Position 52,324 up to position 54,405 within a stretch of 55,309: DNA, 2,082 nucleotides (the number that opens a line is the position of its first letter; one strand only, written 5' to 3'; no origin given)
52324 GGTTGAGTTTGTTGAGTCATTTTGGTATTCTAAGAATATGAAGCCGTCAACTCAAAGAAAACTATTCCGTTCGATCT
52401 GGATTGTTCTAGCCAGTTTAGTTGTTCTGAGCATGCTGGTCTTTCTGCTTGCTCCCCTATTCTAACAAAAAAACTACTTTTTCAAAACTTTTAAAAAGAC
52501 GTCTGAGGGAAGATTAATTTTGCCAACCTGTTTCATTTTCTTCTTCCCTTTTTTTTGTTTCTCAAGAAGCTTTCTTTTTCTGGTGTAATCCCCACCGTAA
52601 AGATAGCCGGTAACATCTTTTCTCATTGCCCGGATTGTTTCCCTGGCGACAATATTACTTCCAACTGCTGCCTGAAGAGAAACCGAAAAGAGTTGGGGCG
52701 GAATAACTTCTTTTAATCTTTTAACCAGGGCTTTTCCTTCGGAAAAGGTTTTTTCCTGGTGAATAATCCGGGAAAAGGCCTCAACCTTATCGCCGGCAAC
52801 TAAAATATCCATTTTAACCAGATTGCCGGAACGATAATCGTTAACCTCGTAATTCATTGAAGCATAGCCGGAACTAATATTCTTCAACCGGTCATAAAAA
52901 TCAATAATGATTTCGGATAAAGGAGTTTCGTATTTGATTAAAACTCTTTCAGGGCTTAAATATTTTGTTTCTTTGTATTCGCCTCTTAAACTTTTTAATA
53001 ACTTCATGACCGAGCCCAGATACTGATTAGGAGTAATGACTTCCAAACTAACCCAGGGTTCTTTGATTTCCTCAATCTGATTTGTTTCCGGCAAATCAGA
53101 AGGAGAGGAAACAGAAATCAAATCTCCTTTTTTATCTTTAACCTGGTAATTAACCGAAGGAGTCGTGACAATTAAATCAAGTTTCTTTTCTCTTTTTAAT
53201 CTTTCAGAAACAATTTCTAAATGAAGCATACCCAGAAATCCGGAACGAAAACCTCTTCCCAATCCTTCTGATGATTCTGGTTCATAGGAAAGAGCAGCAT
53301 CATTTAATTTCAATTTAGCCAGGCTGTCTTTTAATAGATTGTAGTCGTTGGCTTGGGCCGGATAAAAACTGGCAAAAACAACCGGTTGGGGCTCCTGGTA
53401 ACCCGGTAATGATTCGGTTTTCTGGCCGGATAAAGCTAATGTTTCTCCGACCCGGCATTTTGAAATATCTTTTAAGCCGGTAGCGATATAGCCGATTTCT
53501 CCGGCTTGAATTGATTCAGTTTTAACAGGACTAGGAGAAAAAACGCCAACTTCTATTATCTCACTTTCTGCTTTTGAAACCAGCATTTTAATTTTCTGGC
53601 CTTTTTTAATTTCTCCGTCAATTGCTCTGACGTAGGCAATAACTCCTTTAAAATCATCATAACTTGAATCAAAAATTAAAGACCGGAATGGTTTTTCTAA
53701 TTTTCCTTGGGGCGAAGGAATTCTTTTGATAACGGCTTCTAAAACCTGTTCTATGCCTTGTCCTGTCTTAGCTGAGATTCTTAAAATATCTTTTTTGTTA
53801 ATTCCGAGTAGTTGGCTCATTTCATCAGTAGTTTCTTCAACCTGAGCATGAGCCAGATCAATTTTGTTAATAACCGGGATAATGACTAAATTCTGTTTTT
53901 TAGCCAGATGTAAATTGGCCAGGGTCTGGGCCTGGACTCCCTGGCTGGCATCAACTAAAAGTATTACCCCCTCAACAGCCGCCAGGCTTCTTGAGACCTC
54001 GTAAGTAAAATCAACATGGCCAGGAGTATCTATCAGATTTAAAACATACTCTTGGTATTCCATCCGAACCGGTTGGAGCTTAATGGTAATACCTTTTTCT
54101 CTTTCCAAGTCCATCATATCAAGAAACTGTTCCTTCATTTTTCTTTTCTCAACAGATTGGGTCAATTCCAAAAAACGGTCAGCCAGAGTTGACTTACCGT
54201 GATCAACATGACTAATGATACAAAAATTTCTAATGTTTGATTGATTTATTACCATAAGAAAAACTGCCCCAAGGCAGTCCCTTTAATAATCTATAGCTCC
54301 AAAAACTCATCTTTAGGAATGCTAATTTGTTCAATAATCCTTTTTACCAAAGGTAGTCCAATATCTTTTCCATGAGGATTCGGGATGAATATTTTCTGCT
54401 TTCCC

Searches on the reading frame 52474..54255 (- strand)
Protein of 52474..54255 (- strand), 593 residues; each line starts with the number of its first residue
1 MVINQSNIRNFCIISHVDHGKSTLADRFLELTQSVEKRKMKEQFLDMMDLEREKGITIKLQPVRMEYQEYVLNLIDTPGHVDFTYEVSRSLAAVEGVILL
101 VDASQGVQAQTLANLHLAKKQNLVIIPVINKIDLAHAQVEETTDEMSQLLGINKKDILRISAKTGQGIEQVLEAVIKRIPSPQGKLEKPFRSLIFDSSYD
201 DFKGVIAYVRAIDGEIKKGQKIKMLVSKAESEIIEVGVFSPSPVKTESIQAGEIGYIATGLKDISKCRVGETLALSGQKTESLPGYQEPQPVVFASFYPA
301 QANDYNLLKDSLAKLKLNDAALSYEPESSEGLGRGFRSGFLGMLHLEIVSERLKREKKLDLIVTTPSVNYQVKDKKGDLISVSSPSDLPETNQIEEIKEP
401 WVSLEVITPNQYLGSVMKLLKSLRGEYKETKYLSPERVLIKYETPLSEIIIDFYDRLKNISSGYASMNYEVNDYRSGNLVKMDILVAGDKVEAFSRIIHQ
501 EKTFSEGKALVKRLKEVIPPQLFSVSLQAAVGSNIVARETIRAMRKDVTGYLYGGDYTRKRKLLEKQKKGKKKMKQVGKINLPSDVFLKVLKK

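Call 48: search_protein_families(library=pfam, proteins=[window:52474-54255:-], max_evalue=0.001)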
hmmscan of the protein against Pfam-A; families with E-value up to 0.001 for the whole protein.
window:52474-54255:- (593 aa): 8 families
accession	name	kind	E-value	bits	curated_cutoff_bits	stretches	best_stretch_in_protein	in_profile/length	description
PF00009.33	GTP_EFTU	-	7.9e-58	195.6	26.5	1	7-181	2-188/188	Elongation factor Tu GTP binding domain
PF06421.17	LepA_C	-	2.6e-42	143.7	29.7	1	487-592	2-107/107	GTP-binding protein LepA C-terminus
PF00679.30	EFG_C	-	3.4e-22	78.7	27.9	1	397-483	2-87/89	Elongation factor G C-terminus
PF03144.31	GTP_EFTU_D2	-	6.1e-08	33.4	30.3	1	204-274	1-73/73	Elongation factor Tu domain 2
PF14492.12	EFG_III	-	1.1e-06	29.1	27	1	289-363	2-73/75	Elongation Factor G, domain III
PF00071.28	Ras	-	2.7e-06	27.5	21.6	1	55-179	33-160/162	Ras family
PF01926.29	MMR_HSR1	-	1.2e-05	25.8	21.9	1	18-131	9-113/113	50S ribosome-binding GTPase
PF00025.27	Arf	-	0.00052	20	22.3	1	57-178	45-173/174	ADP-ribosylation factor family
